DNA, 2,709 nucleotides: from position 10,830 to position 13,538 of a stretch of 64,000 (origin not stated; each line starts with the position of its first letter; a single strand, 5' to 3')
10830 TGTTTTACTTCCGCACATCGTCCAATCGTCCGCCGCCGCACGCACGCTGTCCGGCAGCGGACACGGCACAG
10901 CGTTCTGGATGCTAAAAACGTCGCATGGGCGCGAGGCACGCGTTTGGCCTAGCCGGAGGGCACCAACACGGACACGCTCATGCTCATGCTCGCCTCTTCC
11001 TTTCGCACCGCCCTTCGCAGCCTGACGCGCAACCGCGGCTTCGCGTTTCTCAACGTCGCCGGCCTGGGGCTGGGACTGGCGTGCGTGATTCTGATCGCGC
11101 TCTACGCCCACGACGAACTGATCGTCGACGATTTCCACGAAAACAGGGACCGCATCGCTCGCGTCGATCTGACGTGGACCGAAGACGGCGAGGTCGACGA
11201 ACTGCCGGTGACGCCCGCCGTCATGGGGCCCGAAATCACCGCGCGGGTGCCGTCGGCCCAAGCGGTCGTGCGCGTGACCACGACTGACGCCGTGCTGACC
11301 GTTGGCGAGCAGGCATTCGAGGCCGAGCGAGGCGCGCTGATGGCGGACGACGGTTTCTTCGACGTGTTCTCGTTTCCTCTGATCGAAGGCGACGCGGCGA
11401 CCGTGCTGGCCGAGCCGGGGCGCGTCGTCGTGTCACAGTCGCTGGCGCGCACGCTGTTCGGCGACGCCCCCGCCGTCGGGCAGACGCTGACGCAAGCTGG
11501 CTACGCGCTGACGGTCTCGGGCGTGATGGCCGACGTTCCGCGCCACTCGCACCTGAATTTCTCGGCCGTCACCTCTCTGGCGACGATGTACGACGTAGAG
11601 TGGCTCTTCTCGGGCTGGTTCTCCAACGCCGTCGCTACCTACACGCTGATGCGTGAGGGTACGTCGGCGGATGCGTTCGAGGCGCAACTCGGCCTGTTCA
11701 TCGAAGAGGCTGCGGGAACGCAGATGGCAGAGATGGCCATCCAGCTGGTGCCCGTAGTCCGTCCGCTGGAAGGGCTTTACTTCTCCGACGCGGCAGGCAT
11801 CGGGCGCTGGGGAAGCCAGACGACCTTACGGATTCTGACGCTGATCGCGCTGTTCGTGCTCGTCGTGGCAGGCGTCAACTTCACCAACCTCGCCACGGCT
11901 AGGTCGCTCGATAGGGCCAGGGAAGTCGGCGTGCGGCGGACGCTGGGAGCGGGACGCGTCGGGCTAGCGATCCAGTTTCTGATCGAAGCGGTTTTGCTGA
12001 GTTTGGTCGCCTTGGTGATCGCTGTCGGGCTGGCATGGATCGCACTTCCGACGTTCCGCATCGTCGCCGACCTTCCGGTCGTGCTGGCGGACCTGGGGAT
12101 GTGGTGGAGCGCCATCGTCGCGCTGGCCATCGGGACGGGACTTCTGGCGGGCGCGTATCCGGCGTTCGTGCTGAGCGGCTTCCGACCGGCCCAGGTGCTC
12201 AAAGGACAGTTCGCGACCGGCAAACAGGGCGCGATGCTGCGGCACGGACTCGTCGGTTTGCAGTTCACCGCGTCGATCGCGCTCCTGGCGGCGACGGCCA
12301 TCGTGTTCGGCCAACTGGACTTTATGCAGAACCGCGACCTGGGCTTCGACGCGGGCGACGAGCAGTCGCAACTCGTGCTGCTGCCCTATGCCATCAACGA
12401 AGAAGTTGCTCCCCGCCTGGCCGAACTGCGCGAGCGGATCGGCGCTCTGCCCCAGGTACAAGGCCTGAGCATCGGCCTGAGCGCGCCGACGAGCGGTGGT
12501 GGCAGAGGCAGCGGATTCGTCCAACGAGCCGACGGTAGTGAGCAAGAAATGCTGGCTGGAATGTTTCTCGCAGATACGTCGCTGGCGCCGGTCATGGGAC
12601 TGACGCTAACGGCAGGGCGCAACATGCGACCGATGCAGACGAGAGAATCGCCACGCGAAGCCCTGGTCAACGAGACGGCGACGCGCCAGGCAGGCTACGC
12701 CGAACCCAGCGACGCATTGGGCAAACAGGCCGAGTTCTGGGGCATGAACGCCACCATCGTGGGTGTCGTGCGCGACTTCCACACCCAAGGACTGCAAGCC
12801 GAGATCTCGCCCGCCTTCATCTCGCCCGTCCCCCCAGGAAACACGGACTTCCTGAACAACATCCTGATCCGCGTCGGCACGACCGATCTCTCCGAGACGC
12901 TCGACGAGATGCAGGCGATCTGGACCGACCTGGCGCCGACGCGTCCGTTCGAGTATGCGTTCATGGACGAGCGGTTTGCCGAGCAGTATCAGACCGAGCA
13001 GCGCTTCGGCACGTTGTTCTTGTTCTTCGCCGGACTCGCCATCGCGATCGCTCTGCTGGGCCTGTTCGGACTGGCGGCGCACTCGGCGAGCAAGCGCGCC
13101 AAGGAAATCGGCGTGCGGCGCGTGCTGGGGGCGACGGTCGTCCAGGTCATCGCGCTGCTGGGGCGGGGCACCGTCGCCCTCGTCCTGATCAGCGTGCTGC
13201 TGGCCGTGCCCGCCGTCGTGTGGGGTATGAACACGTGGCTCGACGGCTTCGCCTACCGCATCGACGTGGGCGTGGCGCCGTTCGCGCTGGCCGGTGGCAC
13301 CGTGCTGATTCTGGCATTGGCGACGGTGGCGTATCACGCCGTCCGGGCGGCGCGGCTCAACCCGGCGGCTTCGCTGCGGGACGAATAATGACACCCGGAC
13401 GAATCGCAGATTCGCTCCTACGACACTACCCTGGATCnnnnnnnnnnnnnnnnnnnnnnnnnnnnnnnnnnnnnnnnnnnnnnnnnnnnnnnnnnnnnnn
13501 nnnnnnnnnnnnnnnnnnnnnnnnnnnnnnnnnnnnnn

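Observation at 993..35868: Array of eleven duplicated MacB/FtsX-type permease paralogs served by only two ATPase genes and one adaptor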

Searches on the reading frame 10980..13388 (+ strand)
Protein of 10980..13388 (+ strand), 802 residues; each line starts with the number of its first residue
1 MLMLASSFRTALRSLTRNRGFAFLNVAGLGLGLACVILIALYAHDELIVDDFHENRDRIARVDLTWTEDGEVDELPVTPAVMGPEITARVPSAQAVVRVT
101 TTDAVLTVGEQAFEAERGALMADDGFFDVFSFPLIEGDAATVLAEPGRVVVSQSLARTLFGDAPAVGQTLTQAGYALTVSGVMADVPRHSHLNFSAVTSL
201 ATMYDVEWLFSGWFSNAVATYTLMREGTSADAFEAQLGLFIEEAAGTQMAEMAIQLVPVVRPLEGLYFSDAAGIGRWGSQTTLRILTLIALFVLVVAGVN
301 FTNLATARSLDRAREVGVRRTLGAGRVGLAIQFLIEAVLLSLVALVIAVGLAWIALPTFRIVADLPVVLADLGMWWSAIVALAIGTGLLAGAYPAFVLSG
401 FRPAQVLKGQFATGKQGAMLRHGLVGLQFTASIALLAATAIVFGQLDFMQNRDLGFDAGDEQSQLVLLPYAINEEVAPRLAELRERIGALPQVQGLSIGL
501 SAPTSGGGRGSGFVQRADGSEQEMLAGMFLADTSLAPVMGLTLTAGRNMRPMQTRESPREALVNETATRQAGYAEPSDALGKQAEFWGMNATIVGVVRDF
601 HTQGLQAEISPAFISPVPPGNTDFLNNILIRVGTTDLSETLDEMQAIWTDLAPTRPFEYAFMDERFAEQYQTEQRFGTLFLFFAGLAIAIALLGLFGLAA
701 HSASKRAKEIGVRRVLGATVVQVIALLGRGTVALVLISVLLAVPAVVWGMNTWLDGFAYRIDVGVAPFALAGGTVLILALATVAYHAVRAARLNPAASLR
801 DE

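Call 5: search_protein_families(library=pfam, proteins=[window:10980-13388:+])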
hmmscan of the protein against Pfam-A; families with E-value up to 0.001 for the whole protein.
window:10980-13388:+ (802 aa): 2 families
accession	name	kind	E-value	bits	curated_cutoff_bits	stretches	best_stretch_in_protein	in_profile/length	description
PF12704.14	MacB_PCD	-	1.7e-24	87.7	27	2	23-237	2-204/207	MacB-like periplasmic core domain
PF02687.27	FtsX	-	1.7e-19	70.5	25.5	2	288-398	2-115/120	FtsX-like permease C-terminal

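Call 7: search_protein_families(library=ncbifam, proteins=[window:10980-13388:+], max_evalue=0.01)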
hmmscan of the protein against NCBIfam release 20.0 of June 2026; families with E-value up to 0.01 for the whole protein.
window:10980-13388:+ (802 aa): 4 families
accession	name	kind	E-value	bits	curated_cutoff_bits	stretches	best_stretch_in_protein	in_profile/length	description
TIGR03434.1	ADOP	subfamily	6e-88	295.9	622.3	1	6-802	3-803/803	ADOP family duplicated permease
NF038008.1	ABC_perm_DarB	equivalog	1.9e-13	49.3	700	1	149-781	134-765/777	darobactin export ABC transporter permease subunit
NF007826.0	PRK10535.1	equivalog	4.3e-12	45.1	966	2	280-374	519-614/648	macrolide ABC transporter ATP-binding protein/permease MacB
NF038346.1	FtsX_actino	exception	0.0022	17.4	250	1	287-396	184-299/308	permease-like cell division protein FtsX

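Call 9: find_encoding_contigs(protein=window:10980-13388:+, flank=10000, max_places=6)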
Protein window:10980-13388:+ (802 aa): no gene with exactly this product is on record in the collection.
